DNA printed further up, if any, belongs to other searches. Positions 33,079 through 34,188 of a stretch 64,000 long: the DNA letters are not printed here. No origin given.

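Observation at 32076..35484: A sugar-modification cluster lies directly downstream of the lysis cassette: hexapeptide N-acyltransferase, GT2, Gfo/Idh/MocA oxidoreductase and a nearby HAD phosphatase.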

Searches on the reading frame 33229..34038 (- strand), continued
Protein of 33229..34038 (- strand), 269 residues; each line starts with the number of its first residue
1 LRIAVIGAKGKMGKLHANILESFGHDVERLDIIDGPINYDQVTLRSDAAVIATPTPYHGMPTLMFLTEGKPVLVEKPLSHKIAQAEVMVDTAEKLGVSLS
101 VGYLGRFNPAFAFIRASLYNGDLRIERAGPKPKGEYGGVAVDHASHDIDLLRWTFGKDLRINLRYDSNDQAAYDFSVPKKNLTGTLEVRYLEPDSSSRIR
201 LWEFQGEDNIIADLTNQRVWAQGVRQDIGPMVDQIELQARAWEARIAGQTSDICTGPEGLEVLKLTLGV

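Call 48: find_encoding_contigs(protein=P0100, flank=10000, max_places=2)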
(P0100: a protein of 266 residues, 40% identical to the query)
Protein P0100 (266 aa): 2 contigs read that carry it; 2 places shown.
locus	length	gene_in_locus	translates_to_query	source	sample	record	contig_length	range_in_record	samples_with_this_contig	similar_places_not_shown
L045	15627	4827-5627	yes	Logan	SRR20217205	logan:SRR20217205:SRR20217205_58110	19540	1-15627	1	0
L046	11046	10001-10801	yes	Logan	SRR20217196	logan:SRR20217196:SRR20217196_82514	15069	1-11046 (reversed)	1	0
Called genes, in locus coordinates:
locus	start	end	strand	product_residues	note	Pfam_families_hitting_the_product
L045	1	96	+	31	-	?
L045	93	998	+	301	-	PF01807:Zn_ribbon_DnaG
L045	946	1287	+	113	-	-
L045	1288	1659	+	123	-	-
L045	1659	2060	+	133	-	PF09682:Phage_holin_6_1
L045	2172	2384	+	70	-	-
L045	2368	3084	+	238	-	PF25087:GMPPB_C, PF00132:Hexapep (weak), PF14602:Hexapep_2 (faint), PF00132:Hexapep, PF25084:LbH_EIF2B, PF00132:Hexapep (weak)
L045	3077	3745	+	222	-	-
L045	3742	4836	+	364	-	PF01041:DegT_DnrJ_EryC1, PF00155:Aminotran_1_2 (weak)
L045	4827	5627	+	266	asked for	PF01408:GFO_IDH_MocA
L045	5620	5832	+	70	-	-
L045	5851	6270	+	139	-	-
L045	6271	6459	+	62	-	-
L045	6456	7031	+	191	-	PF21448:DNMK (weak)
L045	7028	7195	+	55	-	-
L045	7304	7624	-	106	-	-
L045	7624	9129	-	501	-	-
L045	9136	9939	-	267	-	-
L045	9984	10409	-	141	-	-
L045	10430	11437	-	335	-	-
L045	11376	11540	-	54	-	-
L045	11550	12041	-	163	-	-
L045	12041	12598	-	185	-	-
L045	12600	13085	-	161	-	-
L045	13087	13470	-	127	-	-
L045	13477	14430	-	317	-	-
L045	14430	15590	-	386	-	-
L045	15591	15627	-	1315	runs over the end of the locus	?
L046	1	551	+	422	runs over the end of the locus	PF00772:DnaB (weak), PF13481:AAA_25, PF03796:DnaB_C, PF06745:ATPase (weak)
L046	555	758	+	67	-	-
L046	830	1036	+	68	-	-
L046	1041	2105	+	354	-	-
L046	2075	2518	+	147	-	-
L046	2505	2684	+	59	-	-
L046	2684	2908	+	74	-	-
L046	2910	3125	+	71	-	-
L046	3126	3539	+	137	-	-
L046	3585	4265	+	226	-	-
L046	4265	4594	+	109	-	PF03819:MazG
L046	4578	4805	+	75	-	-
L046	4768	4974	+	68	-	-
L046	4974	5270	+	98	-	PF18902:DUF5658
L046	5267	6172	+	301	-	PF01807:Zn_ribbon_DnaG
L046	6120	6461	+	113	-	-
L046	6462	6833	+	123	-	-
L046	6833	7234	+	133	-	PF09682:Phage_holin_6_1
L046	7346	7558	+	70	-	-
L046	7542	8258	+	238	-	PF25087:GMPPB_C, PF00132:Hexapep (weak), PF14602:Hexapep_2 (faint), PF00132:Hexapep, PF25084:LbH_EIF2B, PF00132:Hexapep (weak)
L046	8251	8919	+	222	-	-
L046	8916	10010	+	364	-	PF01041:DegT_DnrJ_EryC1, PF00155:Aminotran_1_2 (weak)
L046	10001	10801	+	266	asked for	PF01408:GFO_IDH_MocA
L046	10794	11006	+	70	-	-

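Call 50: find_encoding_contigs(protein=P0103, flank=10000, max_places=1)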
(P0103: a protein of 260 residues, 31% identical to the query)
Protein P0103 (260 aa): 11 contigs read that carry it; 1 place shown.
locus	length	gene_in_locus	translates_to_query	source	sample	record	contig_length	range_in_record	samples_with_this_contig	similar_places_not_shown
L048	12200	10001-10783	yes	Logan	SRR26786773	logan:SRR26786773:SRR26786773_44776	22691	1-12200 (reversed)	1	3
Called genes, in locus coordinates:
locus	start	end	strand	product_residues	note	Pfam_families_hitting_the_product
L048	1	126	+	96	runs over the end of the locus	-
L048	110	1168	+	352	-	PF00712:DNA_pol3_beta (faint)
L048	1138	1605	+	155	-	-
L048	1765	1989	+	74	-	-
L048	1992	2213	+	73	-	-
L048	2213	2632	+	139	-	-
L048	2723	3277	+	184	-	-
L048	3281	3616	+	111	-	PF03819:MazG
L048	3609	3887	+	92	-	-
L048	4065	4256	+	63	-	-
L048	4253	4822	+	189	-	-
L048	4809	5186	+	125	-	-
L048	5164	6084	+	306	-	PF01807:Zn_ribbon_DnaG, PF13155:Toprim_2 (weak)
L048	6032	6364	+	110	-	-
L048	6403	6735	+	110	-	-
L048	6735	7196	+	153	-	PF09682:Phage_holin_6_1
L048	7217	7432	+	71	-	-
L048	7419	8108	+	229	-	PF14602:Hexapep_2 (faint), PF00132:Hexapep, PF25087:GMPPB_C, PF25084:LbH_EIF2B (weak), PF00132:Hexapep (weak)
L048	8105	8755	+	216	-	-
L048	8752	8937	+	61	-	-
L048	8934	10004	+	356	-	PF01041:DegT_DnrJ_EryC1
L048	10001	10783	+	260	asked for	PF01408:GFO_IDH_MocA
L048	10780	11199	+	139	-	-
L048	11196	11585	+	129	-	PF18909:dGTP_diPhyd_N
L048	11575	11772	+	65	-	-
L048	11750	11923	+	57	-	-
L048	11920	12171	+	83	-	-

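Call 51: find_encoding_contigs(protein=P0102, flank=10000, max_places=1)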
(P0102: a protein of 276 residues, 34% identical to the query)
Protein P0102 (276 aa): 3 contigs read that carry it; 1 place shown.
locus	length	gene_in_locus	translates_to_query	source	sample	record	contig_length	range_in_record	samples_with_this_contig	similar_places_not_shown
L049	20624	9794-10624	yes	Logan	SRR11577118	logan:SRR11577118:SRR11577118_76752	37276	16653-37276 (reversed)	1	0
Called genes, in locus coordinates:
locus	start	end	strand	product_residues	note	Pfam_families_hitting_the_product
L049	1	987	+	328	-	?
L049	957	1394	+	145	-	-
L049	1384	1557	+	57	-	-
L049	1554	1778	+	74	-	-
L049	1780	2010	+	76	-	-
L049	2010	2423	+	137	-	-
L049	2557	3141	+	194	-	-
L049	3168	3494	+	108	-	PF03819:MazG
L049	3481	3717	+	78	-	-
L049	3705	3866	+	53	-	-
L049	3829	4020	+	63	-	-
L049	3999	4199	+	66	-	-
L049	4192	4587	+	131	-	-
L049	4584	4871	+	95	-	PF18902:DUF5658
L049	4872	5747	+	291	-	PF01807:Zn_ribbon_DnaG, PF13155:Toprim_2, PF13362:Toprim_3 (weak)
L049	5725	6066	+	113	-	-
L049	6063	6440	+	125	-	-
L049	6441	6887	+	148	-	PF09682:Phage_holin_6_1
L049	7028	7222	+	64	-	-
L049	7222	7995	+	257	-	PF00132:Hexapep (weak), PF25084:LbH_EIF2B, PF25087:GMPPB_C, PF00132:Hexapep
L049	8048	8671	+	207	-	PF00535:Glycos_transf_2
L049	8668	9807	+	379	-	PF01041:DegT_DnrJ_EryC1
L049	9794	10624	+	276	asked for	PF01408:GFO_IDH_MocA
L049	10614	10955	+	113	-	-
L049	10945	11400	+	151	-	-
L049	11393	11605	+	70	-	-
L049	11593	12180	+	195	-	-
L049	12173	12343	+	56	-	-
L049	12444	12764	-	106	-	-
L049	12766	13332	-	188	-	-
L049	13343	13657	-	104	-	-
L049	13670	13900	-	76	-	-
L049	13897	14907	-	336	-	-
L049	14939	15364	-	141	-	-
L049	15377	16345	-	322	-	-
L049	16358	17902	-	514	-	-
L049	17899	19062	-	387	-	PF16466:DUF5047 (weak)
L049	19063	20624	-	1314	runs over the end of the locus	PF25788:Ig_Rha78A_N (faint)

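Call 67: search_protein_families(library=padloc, proteins=[window:33229-34038:-], max_evalue=0.001)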
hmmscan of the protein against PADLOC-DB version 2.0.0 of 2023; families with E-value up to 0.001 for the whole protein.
window:33229-34038:- (269 aa): 0 families

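Call 70: search_protein_families(library=ncbifam, proteins=[L045:3742-4836:+, L048:8934-10004:+, L049:8668-9807:+, L045:4827-5627:+, L049:9794-10624:+, L045:2368-3084:+], max_evalue=0.00001)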
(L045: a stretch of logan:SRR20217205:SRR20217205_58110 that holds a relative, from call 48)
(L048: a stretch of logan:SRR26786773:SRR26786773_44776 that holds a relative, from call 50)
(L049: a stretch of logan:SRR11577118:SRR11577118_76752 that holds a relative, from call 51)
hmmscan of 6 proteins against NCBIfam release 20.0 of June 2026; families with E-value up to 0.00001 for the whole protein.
L045:3742-4836:+ (364 aa): 10 families
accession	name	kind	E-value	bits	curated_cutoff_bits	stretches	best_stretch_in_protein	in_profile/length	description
TIGR03588.1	PseC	equivalog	7.8e-68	229.1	423.5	1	5-360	3-379/380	UDP-4-amino-4,6-dideoxy-N-acetyl-beta-L-altrosamine transaminase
TIGR04181.1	NHT_00031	hypoth_equivalog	1.4e-57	195.2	420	1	4-341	1-358/359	LegC family aminotransferase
NF008658.2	PRK11658.1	equivalog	1.5e-57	195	631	1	2-358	3-374/379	UDP-4-amino-4-deoxy-L-arabinose aminotransferase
TIGR04427.1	PLP_DesI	equivalog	2.2e-56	191.7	650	1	23-358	42-380/390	dTDP-4-dehydro-6-deoxyglucose aminotransferase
NF008687.0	PRK11706.1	equivalog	5.7e-53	180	375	1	4-359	2-372/375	dTDP-4-amino-4,6-dideoxygalactose transaminase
NF011936.0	PRK15407.1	equivalog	3.7e-42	144.5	423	2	11-213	44-251/440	lipopolysaccharide biosynthesis protein RfbH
TIGR02379.1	ECA_wecE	subfamily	1.1e-40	139.6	434.85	1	4-309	2-321/376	dTDP-4-amino-4,6-dideoxy-D-glucose transaminase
NF005817.0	PRK07683.1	equivalog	1e-06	27.7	575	1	47-143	88-187/387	aminotransferase A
NF041364.1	GntC_guanitoxin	equivalog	7.4e-06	25.1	415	0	50-125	62-139/356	guanitoxin biosynthesis PLP-dependent (S)-gamma-hydroxy-L-arginine cyclodehydratase GntC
NF005816.0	PRK07682.1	equivalog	8.3e-06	24.7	620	0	48-144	90-190/390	aminotransferase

L048:8934-10004:+ (356 aa): 7 families
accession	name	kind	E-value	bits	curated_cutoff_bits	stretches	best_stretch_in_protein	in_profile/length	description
TIGR03588.1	PseC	equivalog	5.4e-63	213.2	423.5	1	3-354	2-379/380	UDP-4-amino-4,6-dideoxy-N-acetyl-beta-L-altrosamine transaminase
NF008658.2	PRK11658.1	equivalog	9.9e-54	182.4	631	1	3-353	5-375/379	UDP-4-amino-4-deoxy-L-arabinose aminotransferase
TIGR04181.1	NHT_00031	hypoth_equivalog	1.4e-48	165.6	420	1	3-335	1-358/359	LegC family aminotransferase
TIGR04427.1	PLP_DesI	equivalog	2.3e-46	158.7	650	1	28-351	49-379/390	dTDP-4-dehydro-6-deoxyglucose aminotransferase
NF008687.0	PRK11706.1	equivalog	4e-46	157.5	375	1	3-354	2-373/375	dTDP-4-amino-4,6-dideoxygalactose transaminase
NF011936.0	PRK15407.1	equivalog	3.3e-36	124.9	423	2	2-207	36-251/440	lipopolysaccharide biosynthesis protein RfbH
TIGR02379.1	ECA_wecE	subfamily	4.2e-36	124.5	434.85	1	3-303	2-321/376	dTDP-4-amino-4,6-dideoxy-D-glucose transaminase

L049:8668-9807:+ (379 aa): 7 families
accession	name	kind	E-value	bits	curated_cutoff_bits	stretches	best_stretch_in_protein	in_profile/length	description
TIGR03588.1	PseC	equivalog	2e-55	188.3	423.5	1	1-366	1-378/380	UDP-4-amino-4,6-dideoxy-N-acetyl-beta-L-altrosamine transaminase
TIGR04181.1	NHT_00031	hypoth_equivalog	5.9e-42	143.8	420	1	2-348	1-358/359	LegC family aminotransferase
NF008658.2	PRK11658.1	equivalog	9.7e-42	142.9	631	1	3-366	6-375/379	UDP-4-amino-4-deoxy-L-arabinose aminotransferase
TIGR04427.1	PLP_DesI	equivalog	1e-35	123.6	650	1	22-365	43-380/390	dTDP-4-dehydro-6-deoxyglucose aminotransferase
NF008687.0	PRK11706.1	equivalog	2.1e-35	122.2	375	1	1-366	1-372/375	dTDP-4-amino-4,6-dideoxygalactose transaminase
NF011936.0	PRK15407.1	equivalog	4.1e-29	101.6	423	2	2-216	37-252/440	lipopolysaccharide biosynthesis protein RfbH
TIGR02379.1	ECA_wecE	subfamily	1.9e-28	99.3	434.85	1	1-363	1-370/376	dTDP-4-amino-4,6-dideoxy-D-glucose transaminase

L045:4827-5627:+ (266 aa): 4 families
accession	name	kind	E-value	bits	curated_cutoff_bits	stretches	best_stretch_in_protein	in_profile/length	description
NF040723.1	UDP-GlcNAcDh_Arch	equivalog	4.5e-21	75.7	450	1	44-160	60-182/302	UDP-N-acetylglucosamine 3-dehydrogenase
TIGR04380.1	myo_inos_iolG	equivalog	9.5e-14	51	355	1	44-159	64-189/330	inositol 2-dehydrogenase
NF041392.1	XylDh_Gfo6_Halo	equivalog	1.7e-08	33.7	350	1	43-117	81-155/350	D-xylose 1-dehydrogenase Gfo6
NF008607.0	PRK11579.1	subfamily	7.8e-08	31.7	330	1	23-117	44-137/346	oxidoreductase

L049:9794-10624:+ (276 aa): 2 families
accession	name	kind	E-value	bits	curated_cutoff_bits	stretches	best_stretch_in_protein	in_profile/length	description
NF040723.1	UDP-GlcNAcDh_Arch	equivalog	1e-15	58.1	450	1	49-272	59-293/302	UDP-N-acetylglucosamine 3-dehydrogenase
TIGR04380.1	myo_inos_iolG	equivalog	2.7e-09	36.4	355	1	44-123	56-137/330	inositol 2-dehydrogenase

L045:2368-3084:+ (238 aa): 40 families (the best 25 are shown)
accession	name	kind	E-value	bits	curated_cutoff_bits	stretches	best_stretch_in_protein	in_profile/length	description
TIGR03570.1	NeuD_NnaD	subfamily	1.1e-23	83.9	160.8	2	180-226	156-202/202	NeuD/PglB/VioB family sugar acetyltransferase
NF002060.0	PRK00892.1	subfamily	1.3e-21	77.1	207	2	69-151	105-187/345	UDP-3-O-(3-hydroxymyristoyl)glucosamine N-acyltransferase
TIGR01852.1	lipid_A_lpxA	equivalog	1.1e-19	70.8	231.05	1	13-146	19-152/254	acyl-ACP--UDP-N-acetylglucosamine O-acyltransferase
NF003657.0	PRK05289.1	equivalog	1e-18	67.4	226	1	12-146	23-157/264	acyl-ACP--UDP-N-acetylglucosamine O-acyltransferase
TIGR01853.1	lipid_A_lpxD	equivalog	1.7e-17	63.4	242.5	1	72-128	117-173/325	UDP-3-O-(3-hydroxymyristoyl)glucosamine N-acyltransferase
TIGR03532.1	DapD_Ac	equivalog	4.6e-17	62.4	231.75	1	95-227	98-210/231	2,3,4,5-tetrahydropyridine-2,6-dicarboxylate N-acetyltransferase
TIGR03308.1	phn_thr-fam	hypoth_equivalog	5.6e-17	62.3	201.65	1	179-227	110-158/204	phosphonate metabolim protein, transferase hexapeptide repeat family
NF041874.1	EPS_EpsC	equivalog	5.6e-17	62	150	1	141-228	79-164/168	serine O-acetyltransferase EpsC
TIGR01172.1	cysE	equivalog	3.4e-15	56.5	210.65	1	138-226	77-162/162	serine O-acetyltransferase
NF000311.1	Vat_ABCDEFH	equivalog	8.3e-14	51.6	300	1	180-227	113-160/201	Vat family streptogramin A O-acetyltransferase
NF007240.0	PRK09677.1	equivalog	1.3e-13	50.9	243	1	179-227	132-180/192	putative lipopolysaccharide biosynthesis O-acetyl transferase WbbJ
NF010933.0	PRK14353.1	equivalog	1.5e-13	50.2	505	1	74-222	283-425/453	bifunctional UDP-N-acetylglucosamine diphosphorylase/glucosamine-1-phosphate N-acetyltransferase GlmU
TIGR01173.1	glmU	equivalog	1.6e-13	50.3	366.85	1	14-223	247-437/452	bifunctional UDP-N-acetylglucosamine diphosphorylase/glucosamine-1-phosphate N-acetyltransferase GlmU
NF010935.0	PRK14355.1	equivalog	4.7e-13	48.6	718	1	72-171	263-353/459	bifunctional UDP-N-acetylglucosamine diphosphorylase/glucosamine-1-phosphate N-acetyltransferase GlmU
NF058585.1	HptprglPActTf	PfamEq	6.5e-13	48.6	300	1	180-227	109-156/172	heptaprenylglyceryl phosphate O-acetyltransferase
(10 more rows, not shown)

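Call 71: search_solved_structures(query=L045:3742-4833:+, max_evalue=1e-10)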
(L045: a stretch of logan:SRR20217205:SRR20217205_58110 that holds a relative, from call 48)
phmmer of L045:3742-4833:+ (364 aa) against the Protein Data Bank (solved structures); distinct sequences matched with E-value up to 1e-10: 56.
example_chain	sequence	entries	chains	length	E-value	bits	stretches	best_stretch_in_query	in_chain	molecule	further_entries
2oga_A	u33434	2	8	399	2e-65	224.5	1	19-359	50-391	Transaminase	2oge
3frk_A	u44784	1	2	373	1.8e-62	214.7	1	31-355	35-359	QdtB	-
7b0d_A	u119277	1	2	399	1.6e-60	208.3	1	15-353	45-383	Glutamine--scyllo-inositol transaminase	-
7n63_A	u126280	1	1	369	1.8e-55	191.7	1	14-361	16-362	Putative aminotransferase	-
8e75_A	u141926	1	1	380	6.8e-55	189.8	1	21-351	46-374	DegT/DnrJ/EryC1/StrS aminotransferase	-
8e77_A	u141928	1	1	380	6.8e-55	189.8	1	21-351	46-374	DegT/DnrJ/EryC1/StrS aminotransferase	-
3nu7_A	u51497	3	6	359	8.5e-54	186.2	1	20-349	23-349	Aminotransferase WbpE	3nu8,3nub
3nyu_A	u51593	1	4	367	8.7e-54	186.2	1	20-349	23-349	Aminotransferase WbpE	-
3nys_A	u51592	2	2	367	5.9e-53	183.4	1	20-349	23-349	Aminotransferase WbpE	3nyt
1mdo_A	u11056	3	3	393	2.4e-52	181.4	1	3-354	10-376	ArnB aminotransferase | UDP-4-amino-4-deoxy-L-arabinose--oxoglutarate aminotransferase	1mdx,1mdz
5u1z_A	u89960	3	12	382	9.6e-52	179.4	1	19-357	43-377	Putative aminotransferase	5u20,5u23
4oca_A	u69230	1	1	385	1.8e-51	178.6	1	3-354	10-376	UDP-4-amino-4-deoxy-L-arabinose--oxoglutarate aminotransferase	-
5u21_A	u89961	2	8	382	6.6e-51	176.7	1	19-357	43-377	Putative aminotransferase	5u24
8sng_A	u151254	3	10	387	1.5e-49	172.3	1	3-345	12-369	UDP-4-amino-4-deoxy-L-arabinose--oxoglutarate aminotransferase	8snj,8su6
4qgr_A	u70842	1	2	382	4.4e-49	170.7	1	21-356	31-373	DegT/DnrJ/EryC1/StrS aminotransferase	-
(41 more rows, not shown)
